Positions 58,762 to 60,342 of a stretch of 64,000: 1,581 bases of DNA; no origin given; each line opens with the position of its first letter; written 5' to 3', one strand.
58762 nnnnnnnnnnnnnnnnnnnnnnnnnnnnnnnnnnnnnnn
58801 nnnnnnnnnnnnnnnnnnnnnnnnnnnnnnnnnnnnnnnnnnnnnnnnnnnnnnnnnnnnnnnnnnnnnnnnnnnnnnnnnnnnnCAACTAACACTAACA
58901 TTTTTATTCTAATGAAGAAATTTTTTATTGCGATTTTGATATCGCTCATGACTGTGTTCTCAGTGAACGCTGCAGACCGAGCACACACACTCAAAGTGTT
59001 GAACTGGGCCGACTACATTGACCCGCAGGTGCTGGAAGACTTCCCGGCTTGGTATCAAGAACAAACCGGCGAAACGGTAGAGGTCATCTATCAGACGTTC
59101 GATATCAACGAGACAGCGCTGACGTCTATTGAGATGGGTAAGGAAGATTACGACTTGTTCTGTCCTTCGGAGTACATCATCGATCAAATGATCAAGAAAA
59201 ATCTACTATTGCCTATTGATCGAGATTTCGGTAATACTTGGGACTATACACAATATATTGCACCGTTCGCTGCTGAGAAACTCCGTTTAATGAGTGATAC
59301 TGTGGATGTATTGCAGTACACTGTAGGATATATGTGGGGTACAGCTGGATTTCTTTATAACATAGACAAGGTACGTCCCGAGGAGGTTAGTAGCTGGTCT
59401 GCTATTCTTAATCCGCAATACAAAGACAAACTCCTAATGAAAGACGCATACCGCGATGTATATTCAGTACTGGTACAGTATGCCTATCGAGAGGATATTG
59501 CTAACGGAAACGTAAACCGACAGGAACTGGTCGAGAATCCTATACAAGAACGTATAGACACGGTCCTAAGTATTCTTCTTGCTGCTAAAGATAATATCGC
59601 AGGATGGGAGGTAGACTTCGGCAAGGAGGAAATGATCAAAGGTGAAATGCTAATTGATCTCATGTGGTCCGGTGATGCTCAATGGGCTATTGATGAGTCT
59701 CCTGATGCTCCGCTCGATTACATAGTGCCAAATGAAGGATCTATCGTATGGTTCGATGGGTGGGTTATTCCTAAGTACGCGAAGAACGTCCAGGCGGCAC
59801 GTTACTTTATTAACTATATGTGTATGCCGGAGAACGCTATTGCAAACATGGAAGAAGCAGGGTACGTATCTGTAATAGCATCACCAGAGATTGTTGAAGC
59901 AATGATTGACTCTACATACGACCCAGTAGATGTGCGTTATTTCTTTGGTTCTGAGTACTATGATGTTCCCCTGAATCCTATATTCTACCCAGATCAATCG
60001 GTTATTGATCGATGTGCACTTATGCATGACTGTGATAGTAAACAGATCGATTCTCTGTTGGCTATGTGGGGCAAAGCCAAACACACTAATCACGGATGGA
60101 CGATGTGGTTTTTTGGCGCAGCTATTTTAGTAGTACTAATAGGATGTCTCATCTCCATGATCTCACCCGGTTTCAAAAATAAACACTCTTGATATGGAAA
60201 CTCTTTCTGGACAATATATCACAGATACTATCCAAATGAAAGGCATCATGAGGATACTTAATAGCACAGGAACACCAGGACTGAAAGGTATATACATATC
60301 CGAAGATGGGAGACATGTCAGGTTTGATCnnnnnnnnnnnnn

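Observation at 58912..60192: Secreted, membrane-anchored PotD-like polyamine-binding protein in a phage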

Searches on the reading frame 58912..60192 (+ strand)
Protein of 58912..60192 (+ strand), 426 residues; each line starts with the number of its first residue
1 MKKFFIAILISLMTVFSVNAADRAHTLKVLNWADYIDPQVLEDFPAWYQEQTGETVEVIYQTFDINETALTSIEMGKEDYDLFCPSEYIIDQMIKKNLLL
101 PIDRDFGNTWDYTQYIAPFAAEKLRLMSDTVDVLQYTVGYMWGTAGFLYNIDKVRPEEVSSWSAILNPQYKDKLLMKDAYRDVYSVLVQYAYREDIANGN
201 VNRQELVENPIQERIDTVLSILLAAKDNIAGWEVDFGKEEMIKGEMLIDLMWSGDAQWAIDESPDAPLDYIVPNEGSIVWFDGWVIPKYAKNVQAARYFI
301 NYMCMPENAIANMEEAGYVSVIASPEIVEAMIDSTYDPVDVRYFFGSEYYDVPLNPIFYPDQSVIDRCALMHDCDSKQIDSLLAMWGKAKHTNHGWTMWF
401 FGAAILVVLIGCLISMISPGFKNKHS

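Call 3: search_protein_families(library=pfam, proteins=[window:58912-60192:+], max_evalue=0.01)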
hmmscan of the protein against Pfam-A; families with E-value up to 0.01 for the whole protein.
window:58912-60192:+ (426 aa): 5 families
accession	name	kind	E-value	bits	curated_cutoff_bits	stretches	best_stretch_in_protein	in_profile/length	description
PF13416.11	SBP_bac_8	-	9.9e-24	85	27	1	48-323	6-263/279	Bacterial extracellular solute-binding protein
PF13343.11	SBP_bac_6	-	5.5e-17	62.5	24.6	1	100-326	14-223/245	Bacterial extracellular solute-binding protein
PF01547.30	SBP_bac_1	-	6.7e-11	43.2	26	1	42-307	12-304/307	Bacterial extracellular solute-binding protein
PF13531.11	SBP_bac_11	-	0.00034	20.9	25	1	40-308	12-217/227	Bacterial extracellular solute-binding protein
PF02030.20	Lipoprotein_8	-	0.0025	17.1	20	1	2-104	6-95/493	Hypothetical lipoprotein (MG045 family)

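Call 4: search_protein_families(library=ncbifam, proteins=[window:58912-60192:+], max_evalue=0.01)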
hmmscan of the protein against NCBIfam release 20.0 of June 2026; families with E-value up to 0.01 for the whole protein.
window:58912-60192:+ (426 aa): 5 families
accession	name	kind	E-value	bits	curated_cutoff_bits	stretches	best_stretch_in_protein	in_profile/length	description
NF007048.0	PRK09501.1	equivalog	3e-38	131.6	582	1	1-320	1-295/348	spermidine/putrescine ABC transporter substrate-binding protein PotD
NF007962.0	PRK10682.1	equivalog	7.3e-30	104.2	636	1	2-319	6-314/370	spermidine/putrescine ABC transporter substrate-binding protein PotF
NF043073.1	MMSYN1_0195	equivalog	6e-15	54.5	1250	2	21-105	594-670/1021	spermidine/putrescine ABC transporter permease/substrate-binding protein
NF041888.1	ABC_SBP_YdcS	equivalog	0.00014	20.8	725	1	16-307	16-308/379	putative ABC transporter substrate-binding protein YdcS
TIGR03261.1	phnS2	equivalog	0.0014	17.8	392.75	0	244-317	213-282/334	putative 2-aminoethylphosphonate ABC transporter substrate-binding protein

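Call 5: search_protein_families(library=phrogs, proteins=[window:58912-60192:+], max_evalue=0.001)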
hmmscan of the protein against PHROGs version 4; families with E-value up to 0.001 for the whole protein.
window:58912-60192:+ (426 aa): 1 family
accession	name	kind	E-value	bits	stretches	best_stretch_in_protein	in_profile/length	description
phrog_22867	-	unknown function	9.3e-06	25.8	1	241-322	229-309/360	-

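Call 7: search_dna_similar(query=window:58912-60192:+, collection=phages, mode=protein, max_rows=40)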
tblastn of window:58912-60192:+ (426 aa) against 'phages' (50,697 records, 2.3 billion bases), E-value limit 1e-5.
Records with a match: 26; places in all: 26; records where one place covers at least 80% of the query: 13.
Best place of each record, by identity: <60% 26.
By first word of the organism name: Bacteriophage 12; Listeria 6; Staphylococcus 2; Escherichia 2; Enterococcus 2; Pseudomonas 1; Salmonella 1.
By host as written in the record: - 13; Listeria monocytogenes 6; Staphylococcus aureus 2; Escherichia coli 2; Pseudomonas aeruginosa 1; Enterococcus faecalis 1; Salmonella enterica subsp. enterica serovar Kentucky 1.
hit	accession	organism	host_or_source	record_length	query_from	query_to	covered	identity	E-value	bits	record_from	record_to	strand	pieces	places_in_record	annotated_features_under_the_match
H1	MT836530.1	Bacteriophage sp.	human fecal samples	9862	1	393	92%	49.1%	3e-118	385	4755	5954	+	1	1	record has no annotation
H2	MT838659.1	Bacteriophage sp.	human fecal samples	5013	4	409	95%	47.2%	2e-118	384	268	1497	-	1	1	record has no annotation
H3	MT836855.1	Bacteriophage sp.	human fecal samples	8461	1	415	97%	45.7%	8e-111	363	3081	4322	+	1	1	record has no annotation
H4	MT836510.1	Bacteriophage sp.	human fecal samples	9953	19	393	88%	49.1%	1e-113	372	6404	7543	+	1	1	record has no annotation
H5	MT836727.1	Bacteriophage sp.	human fecal samples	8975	2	382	89%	30.9%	2e-36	148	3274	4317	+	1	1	record has no annotation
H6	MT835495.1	Bacteriophage sp.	human fecal samples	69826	20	368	82%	31.1%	8e-42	164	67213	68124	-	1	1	record has no annotation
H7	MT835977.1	Bacteriophage sp.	human fecal samples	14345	23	421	94%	27.0%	6e-24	110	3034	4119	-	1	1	record has no annotation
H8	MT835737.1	Bacteriophage sp.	human fecal samples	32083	26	401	88%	28.6%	9e-29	125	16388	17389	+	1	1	record has no annotation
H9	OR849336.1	Listeria phage LM 4-14-1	Listeria monocytogenes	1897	24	377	83%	30.3%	2e-33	137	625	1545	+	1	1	record has no annotation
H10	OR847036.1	Listeria phage LM 4-11-1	Listeria monocytogenes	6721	24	377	83%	30.3%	5e-33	137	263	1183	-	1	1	record has no annotation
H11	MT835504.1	Bacteriophage sp.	human fecal samples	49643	1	390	92%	27.2%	1e-39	157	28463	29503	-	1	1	record has no annotation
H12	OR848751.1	Listeria phage LM 4-14-1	Listeria monocytogenes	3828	1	320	75%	32.9%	2e-42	165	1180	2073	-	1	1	record has no annotation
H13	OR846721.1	Listeria phage LM 4-11-1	Listeria monocytogenes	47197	1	320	75%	32.9%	2e-42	165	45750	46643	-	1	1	record has no annotation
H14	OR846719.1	Listeria phage LM 4-11-1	Listeria monocytogenes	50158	1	320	75%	32.9%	3e-42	164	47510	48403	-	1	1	record has no annotation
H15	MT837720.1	Bacteriophage sp.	human fecal samples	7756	26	400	88%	27.8%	2e-27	120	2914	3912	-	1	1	record has no annotation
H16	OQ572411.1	Pseudomonas phage Y10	Pseudomonas aeruginosa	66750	26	390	86%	26.5%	1e-22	107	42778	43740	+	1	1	record has no annotation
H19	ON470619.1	Escherichia phage vB_EcoS-813R8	Escherichia coli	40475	16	328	73%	30.2%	2e-30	130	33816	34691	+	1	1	spermidine/putrescine import ABC transporter substrate-binding protein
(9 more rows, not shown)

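Call 13: find_homologous_proteins(query=window:58912-60189:+, max_evalue=1e-10)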
Query window:58912-60189:+ (426 aa): 6966 proteins with E <= 1e-10 among 8000 candidates; the best 120 are listed.
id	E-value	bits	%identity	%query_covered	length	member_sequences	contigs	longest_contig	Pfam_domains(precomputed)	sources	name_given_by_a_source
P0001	8.6e-292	985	100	100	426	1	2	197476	PF13416.12,PF13343.12,PF01547.31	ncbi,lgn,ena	-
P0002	1.3e-250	850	86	100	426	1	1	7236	PF13416.12,PF13343.12,PF01547.31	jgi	jgi:spermidine/putrescine transport system substrate-binding protein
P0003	2.6e-246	836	86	98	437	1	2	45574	PF13416.12,PF13343.12,PF01547.31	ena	-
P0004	1.9e-227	773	78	100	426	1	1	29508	PF13416.12,PF13343.12,PF01547.31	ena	-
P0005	3.2e-207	707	72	100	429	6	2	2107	PF13416.12,PF13343.12,PF01547.31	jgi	jgi:spermidine/putrescine transport system substrate-binding protein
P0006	6.1e-206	703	71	100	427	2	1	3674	PF13416.12,PF13343.12,PF01547.31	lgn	-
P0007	2.1e-165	569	-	-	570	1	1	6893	PF13531.12,PF13416.12,PF13343.12,PF01547.31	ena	-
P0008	2.0e-159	549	62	93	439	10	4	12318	PF13416.12,PF13343.12,PF01547.31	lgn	-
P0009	4.1e-159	548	63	92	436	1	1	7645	PF13416.12,PF13343.12,PF01547.31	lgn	-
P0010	4.2e-159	548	63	92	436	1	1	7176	PF13416.12,PF13343.12,PF01547.31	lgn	-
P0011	5.1e-157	541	58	97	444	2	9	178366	PF13416.12,PF13343.12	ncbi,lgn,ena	-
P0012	1.1e-156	540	60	92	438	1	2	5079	PF13416.12,PF13343.12,PF01547.31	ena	-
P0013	1.7e-156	540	62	92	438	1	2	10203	PF13416.12,PF13343.12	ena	-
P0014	1.9e-156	539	62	92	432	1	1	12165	PF13416.12,PF13343.12,PF01547.31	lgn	-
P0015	2.1e-156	539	60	92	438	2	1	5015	PF13416.12,PF13343.12,PF01547.31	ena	-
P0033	8.4e-154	531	59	92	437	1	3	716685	PF13416.12,PF13343.12,PF01547.31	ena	-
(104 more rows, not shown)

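Call 14: search_solved_structures(query=window:58912-60189:+, max_evalue=0.001, show_alignments=2)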
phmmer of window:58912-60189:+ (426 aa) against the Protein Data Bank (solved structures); distinct sequences matched with E-value up to 0.001: 22.
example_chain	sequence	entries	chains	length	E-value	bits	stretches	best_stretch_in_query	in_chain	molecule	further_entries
4gl0_A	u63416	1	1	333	2.3e-44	155.2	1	24-324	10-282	Lmo0810 protein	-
4eqb_A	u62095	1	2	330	2.7e-37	131.9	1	22-320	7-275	Spermidine/putrescine ABC superfamily ATP binding cassette transporter, binding protein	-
8y5h_E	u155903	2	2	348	5.3e-33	117.8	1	16-320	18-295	Spermidine/putrescine-binding periplasmic protein | Putrescine-binding periplasmic protein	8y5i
1pot_A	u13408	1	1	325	2.3e-31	112.4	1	24-320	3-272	SPERMIDINE/PUTRESCINE-BINDING PROTEIN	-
1poy_1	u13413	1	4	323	3.2e-31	111.9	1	25-320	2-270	SPERMIDINE/PUTRESCINE-BINDING PROTEIN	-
7xjm_A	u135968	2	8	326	4.3e-28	101.6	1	26-323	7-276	Putrescine-binding periplasmic protein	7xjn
7oyw_A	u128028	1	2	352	7.3e-27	97.5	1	25-343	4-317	Putrescine-binding periplasmic protein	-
7oyv_A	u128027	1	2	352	1.8e-26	96.3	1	25-343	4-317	Putrescine-binding periplasmic protein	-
7oyt_A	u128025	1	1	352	3.7e-26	95.2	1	25-343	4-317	Putrescine-binding periplasmic protein PotF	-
7oyy_A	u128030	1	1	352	4.5e-26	94.9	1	25-343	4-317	Putrescine-binding periplasmic protein PotF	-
8asz_A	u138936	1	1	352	2e-25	92.8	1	25-343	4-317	Putrescine-binding periplasmic protein PotF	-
7oyz_A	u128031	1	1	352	2.3e-25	92.6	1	25-343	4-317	Putrescine-binding periplasmic protein PotF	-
7oyx_A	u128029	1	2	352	2.9e-25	92.3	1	25-343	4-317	Putrescine-binding periplasmic protein PotF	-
1a99_A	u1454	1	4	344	6e-25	91.2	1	25-343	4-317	PUTRESCINE-BINDING PROTEIN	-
6ye0_B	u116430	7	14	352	6.7e-25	91.1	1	25-343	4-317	Putrescine-binding periplasmic protein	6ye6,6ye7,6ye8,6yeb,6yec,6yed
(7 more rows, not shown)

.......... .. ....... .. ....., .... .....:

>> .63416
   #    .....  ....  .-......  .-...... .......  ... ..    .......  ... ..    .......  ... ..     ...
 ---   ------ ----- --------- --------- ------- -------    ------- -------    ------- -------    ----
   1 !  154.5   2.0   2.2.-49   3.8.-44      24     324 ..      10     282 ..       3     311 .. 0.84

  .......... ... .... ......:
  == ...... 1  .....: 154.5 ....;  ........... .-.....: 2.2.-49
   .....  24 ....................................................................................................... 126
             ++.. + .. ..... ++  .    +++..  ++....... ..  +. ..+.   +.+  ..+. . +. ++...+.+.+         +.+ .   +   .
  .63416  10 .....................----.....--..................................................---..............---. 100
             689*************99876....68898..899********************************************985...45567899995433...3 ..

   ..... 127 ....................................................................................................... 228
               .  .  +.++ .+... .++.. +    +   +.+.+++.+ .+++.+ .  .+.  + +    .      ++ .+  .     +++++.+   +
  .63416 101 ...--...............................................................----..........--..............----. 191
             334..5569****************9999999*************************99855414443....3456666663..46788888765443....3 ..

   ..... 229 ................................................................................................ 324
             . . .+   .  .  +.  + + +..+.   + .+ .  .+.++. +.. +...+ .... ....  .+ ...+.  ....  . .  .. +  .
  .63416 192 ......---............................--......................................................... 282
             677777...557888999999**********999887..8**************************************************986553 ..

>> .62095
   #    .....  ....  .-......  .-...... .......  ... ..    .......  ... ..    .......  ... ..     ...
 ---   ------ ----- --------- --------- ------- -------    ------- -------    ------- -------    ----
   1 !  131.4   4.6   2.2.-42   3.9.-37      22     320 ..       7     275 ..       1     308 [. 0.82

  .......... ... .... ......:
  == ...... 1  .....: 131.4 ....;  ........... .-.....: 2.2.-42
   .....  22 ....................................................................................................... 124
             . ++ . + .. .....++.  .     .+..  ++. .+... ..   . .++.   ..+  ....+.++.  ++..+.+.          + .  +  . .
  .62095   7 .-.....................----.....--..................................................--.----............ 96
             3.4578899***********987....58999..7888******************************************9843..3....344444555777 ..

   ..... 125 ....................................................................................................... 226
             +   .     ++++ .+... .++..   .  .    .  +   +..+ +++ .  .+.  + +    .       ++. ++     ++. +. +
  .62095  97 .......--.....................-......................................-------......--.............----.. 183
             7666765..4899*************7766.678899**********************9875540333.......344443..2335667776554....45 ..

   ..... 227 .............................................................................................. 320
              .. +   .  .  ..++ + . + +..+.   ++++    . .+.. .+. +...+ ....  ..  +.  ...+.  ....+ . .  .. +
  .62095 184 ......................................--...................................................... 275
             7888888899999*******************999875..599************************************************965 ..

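Call 17: find_encoding_contigs(protein=P0033, flank=6000, max_places=2)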
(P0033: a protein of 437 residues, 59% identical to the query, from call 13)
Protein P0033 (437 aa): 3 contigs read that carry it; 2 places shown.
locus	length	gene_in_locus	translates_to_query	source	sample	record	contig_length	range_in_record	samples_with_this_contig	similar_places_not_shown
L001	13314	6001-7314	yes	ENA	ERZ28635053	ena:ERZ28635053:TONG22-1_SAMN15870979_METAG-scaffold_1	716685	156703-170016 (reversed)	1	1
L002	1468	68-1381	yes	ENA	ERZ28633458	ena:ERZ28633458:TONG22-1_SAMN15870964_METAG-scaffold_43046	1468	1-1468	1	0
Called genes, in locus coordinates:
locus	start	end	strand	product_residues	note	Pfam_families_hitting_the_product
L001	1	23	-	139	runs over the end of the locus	-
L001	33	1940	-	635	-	PF02518:HATPase_c, PF00204:DNA_gyraseB, PF01751:Toprim, PF00986:DNA_gyraseB_C (weak)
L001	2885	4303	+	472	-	PF00005:ABC_tran, PF09818:ABC_ATPase (faint), PF13304:AAA_21 (faint), PF08402:TOBE_2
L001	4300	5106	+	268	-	PF00528:BPD_transp_1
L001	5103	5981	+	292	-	PF00528:BPD_transp_1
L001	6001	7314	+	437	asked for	PF01547:SBP_bac_1 (weak), PF13416:SBP_bac_8, PF13343:SBP_bac_6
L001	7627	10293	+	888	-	PF02638:GHL10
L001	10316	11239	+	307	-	PF26549:Tricorn_N (faint), PF07676:PD40 (faint)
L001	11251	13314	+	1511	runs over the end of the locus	PF21461:HL_N-beta (faint), PF26182:Ig_NUP210_5th (faint), PF02368:Big_2, PF22359:Big-like (faint), PF02368:Big_2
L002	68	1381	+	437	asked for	PF01547:SBP_bac_1 (weak), PF13416:SBP_bac_8, PF13343:SBP_bac_6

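Call 18: find_encoding_contigs(protein=P0011, flank=6000, max_places=2)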
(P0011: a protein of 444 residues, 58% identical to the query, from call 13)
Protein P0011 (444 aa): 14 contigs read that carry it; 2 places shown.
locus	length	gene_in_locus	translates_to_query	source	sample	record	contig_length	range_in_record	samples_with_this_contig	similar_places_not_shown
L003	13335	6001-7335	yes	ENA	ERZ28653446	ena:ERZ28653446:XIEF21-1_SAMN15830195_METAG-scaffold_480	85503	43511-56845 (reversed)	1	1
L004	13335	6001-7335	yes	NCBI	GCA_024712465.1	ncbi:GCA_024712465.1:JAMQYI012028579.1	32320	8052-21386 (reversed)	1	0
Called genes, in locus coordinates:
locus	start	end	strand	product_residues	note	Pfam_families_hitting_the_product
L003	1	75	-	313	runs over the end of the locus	PF00056:Ldh_1_N, PF02866:Ldh_1_C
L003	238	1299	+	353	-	PF00801:PKD, PF18911:PKD_4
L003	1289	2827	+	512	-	PF05693:Glycogen_syn, PF08323:Glyco_transf_5, PF20706:GT4-conflict (faint), PF00534:Glycos_transf_1 (weak), PF13692:Glyco_trans_1_4, PF05693:Glycogen_syn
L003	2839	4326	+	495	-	PF00005:ABC_tran, PF09818:ABC_ATPase (faint), PF13304:AAA_21 (faint), PF08402:TOBE_2 (weak)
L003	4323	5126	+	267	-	PF00528:BPD_transp_1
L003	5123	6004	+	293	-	PF00528:BPD_transp_1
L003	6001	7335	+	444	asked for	PF13416:SBP_bac_8, PF13343:SBP_bac_6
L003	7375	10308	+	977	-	PF09976:TPR_21 (faint), PF13371:TPR_9 (faint), PF13428:TPR_14 (faint), PF12895:ANAPC3 (weak), PF14559:TPR_19 (weak), PF13432:TPR_16 (weak), PF13525:YfiO (weak), PF13174:TPR_6 (weak), +6 more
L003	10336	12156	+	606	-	-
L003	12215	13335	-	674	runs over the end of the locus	PF06480:FtsH_ext, PF07728:AAA_5 (faint), PF00004:AAA, PF17862:AAA_lid_3, PF01434:Peptidase_M41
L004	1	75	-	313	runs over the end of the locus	PF00056:Ldh_1_N, PF02866:Ldh_1_C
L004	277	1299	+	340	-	PF00801:PKD, PF18911:PKD_4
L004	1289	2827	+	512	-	PF05693:Glycogen_syn, PF08323:Glyco_transf_5, PF20706:GT4-conflict (faint), PF00534:Glycos_transf_1 (weak), PF13692:Glyco_trans_1_4, PF05693:Glycogen_syn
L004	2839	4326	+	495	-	PF00005:ABC_tran, PF09818:ABC_ATPase (faint), PF13304:AAA_21 (faint), PF08402:TOBE_2 (weak)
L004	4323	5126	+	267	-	PF00528:BPD_transp_1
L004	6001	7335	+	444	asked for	PF13416:SBP_bac_8, PF13343:SBP_bac_6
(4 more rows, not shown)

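Call 19: find_encoding_contigs(protein=P0001, flank=10000, max_places=3)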
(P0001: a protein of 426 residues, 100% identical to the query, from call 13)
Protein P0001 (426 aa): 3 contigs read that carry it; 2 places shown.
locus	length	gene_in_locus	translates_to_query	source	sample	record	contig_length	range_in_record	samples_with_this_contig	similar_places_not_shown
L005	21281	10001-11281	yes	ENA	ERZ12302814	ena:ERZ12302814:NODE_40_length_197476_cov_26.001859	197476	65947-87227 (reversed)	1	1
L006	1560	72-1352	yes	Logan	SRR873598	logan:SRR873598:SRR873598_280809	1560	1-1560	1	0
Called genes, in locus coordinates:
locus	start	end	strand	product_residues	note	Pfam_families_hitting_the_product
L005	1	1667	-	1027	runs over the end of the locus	-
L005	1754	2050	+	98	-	-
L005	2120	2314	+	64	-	-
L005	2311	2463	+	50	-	-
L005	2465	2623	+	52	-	-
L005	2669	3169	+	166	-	-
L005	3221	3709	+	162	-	PF13671:AAA_33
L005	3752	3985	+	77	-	PF23835:DUF7205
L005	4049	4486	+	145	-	PF03013:Pyr_excise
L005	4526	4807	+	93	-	-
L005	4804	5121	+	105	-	-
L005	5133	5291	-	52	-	-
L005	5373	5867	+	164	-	-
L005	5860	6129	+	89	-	-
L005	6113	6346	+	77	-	-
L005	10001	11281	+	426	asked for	PF01547:SBP_bac_1, PF13416:SBP_bac_8, PF13343:SBP_bac_6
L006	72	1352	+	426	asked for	PF01547:SBP_bac_1, PF13416:SBP_bac_8, PF13343:SBP_bac_6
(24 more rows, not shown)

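Call 20: find_encoding_contigs(protein=P0003, flank=10000, max_places=2)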
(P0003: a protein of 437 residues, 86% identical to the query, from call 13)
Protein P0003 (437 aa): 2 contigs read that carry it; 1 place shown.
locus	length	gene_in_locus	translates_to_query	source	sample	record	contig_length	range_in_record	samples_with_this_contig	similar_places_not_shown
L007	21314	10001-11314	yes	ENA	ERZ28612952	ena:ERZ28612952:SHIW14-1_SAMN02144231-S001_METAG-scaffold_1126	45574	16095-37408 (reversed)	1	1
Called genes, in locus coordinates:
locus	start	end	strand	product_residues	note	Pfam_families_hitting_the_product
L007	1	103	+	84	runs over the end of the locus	-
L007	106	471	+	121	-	PF20475:DUF6717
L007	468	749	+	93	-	-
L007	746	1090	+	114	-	-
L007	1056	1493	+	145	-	-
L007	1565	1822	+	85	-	-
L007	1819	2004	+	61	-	-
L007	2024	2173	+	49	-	-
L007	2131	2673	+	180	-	-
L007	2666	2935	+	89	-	-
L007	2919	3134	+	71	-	-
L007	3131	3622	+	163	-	PF24703:DUF7666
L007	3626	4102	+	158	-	-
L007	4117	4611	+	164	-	-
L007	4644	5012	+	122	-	-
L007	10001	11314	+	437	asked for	PF01547:SBP_bac_1, PF13416:SBP_bac_8, PF13343:SBP_bac_6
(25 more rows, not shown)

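Call 21: find_encoding_contigs(protein=P0004, flank=10000, max_places=2)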
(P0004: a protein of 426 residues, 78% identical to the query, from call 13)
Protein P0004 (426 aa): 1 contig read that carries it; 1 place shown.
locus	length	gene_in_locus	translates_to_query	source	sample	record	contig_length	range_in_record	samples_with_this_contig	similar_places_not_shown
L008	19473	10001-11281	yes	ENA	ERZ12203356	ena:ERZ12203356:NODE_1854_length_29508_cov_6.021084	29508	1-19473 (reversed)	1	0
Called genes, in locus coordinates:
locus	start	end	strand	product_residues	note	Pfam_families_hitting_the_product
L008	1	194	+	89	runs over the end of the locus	PF23835:DUF7205 (weak)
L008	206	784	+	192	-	-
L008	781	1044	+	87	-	-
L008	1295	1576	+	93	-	-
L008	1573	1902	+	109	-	-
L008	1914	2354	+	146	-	-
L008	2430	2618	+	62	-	-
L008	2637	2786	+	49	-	-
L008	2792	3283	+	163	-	-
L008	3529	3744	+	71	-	-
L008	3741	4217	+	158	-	-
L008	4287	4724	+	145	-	-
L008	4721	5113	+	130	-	-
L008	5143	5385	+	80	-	-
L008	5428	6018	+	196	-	PF18907:DUF5662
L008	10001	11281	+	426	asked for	PF01547:SBP_bac_1, PF13416:SBP_bac_8, PF13343:SBP_bac_6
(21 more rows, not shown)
